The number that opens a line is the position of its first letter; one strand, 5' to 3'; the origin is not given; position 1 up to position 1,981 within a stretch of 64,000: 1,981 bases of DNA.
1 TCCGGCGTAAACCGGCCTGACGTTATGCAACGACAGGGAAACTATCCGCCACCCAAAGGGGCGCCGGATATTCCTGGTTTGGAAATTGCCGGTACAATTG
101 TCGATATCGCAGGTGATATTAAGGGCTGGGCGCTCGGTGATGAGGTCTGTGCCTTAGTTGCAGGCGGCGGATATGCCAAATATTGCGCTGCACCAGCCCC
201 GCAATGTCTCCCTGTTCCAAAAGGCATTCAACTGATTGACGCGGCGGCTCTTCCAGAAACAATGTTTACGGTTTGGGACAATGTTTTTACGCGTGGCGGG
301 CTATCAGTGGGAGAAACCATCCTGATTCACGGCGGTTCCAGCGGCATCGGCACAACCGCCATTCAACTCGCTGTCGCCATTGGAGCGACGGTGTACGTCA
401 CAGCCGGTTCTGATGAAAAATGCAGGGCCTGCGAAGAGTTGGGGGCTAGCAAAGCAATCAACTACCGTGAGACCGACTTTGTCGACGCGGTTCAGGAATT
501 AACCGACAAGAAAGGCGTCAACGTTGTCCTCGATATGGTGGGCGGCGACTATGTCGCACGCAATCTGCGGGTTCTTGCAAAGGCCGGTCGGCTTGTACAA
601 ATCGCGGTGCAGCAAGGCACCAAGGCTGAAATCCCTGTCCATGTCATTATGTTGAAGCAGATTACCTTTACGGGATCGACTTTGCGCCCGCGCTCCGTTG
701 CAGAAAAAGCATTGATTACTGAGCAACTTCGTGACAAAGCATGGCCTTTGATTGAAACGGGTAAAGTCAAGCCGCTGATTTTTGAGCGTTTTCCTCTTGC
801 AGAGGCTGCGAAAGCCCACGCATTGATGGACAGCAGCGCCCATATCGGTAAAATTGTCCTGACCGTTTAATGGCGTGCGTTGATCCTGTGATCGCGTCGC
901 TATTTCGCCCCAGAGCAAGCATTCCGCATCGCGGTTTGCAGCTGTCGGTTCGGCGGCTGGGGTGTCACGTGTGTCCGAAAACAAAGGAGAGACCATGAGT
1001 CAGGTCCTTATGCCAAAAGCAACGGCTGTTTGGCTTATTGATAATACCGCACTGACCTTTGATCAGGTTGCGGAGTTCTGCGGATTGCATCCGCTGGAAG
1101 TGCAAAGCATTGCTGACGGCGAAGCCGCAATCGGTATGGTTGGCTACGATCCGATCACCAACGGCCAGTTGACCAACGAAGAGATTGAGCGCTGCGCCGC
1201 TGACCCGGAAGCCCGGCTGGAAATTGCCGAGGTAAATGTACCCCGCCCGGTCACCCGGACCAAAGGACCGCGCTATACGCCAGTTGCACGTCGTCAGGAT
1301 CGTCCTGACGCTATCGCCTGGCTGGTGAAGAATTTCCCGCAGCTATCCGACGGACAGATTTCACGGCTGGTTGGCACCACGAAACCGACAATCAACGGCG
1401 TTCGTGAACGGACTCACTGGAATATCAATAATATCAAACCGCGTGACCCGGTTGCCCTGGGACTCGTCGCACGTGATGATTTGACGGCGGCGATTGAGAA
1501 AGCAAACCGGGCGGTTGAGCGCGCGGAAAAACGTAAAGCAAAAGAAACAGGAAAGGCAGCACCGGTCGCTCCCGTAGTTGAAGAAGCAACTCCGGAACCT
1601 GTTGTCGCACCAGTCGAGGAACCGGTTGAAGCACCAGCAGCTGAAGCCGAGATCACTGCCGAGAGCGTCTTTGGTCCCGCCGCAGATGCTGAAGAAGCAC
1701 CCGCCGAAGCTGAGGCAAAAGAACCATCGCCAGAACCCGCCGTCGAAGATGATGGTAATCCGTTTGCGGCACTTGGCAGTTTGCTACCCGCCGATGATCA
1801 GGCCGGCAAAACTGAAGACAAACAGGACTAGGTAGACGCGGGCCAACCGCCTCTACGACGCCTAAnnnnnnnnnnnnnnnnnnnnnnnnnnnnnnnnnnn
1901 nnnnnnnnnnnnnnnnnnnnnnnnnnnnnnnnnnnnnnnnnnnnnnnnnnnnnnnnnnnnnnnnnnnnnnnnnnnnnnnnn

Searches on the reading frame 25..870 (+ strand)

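Call 77: search_protein_families(library=pfam, proteins=[window:25-870:+], max_evalue=0.0001)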
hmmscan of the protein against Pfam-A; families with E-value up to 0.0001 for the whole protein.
window:25-870:+ (281 aa): 3 families
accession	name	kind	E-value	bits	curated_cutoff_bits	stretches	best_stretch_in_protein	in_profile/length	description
PF00107.32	ADH_zinc_N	-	1.3e-31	109.7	31.8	1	107-226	1-120/129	Zinc-binding dehydrogenase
PF13602.12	ADH_zinc_N_2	-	5.8e-28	98.9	27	1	139-279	1-134/134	Zinc-binding dehydrogenase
PF08240.17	ADH_N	-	6.3e-10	39.7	23.5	1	3-66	23-104/104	Alcohol dehydrogenase GroES-like domain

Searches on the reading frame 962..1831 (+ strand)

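Call 77: search_protein_families(library=pfam, proteins=[window:962-1831:+], max_evalue=0.0001)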
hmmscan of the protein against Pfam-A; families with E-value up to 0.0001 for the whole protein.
window:962-1831:+ (289 aa): 1 family
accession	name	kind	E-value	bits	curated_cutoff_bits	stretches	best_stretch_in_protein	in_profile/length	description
PF06242.16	TrcR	-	6.7e-63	211.3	22.2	1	45-182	1-138/139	Transcriptional cell cycle regulator TrcR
